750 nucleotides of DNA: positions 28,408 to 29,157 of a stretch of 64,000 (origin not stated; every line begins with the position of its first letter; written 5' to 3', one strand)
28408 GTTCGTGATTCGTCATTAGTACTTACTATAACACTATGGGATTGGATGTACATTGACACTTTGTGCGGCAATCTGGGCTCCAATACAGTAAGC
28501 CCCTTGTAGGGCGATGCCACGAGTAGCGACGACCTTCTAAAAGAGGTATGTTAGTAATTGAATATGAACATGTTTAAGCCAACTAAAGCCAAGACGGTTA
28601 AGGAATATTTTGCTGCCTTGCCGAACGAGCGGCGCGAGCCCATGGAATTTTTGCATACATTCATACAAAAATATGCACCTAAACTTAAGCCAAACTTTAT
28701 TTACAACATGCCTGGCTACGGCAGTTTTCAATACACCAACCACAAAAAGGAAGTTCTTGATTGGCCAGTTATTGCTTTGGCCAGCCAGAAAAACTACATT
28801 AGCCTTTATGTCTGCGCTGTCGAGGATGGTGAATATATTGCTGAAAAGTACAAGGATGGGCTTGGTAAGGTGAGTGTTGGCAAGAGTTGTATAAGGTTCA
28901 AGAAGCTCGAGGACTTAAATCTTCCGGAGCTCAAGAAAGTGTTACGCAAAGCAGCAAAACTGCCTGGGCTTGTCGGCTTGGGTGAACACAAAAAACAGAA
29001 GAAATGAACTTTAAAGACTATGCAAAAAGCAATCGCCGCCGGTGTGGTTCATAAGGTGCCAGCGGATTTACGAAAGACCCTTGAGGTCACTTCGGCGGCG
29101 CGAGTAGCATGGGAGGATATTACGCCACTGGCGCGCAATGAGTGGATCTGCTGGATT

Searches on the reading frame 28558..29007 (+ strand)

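Call 46: search_protein_families(library=pfam, proteins=[window:28558-29007:+], max_evalue=0.001)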
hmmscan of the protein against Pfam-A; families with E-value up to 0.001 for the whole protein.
window:28558-29007:+ (149 aa): 1 family
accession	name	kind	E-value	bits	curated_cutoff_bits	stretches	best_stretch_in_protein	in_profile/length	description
PF08818.16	DUF1801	-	2.2e-13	50.8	27.2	1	25-132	1-84/85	Domain of unknown function (DU1801)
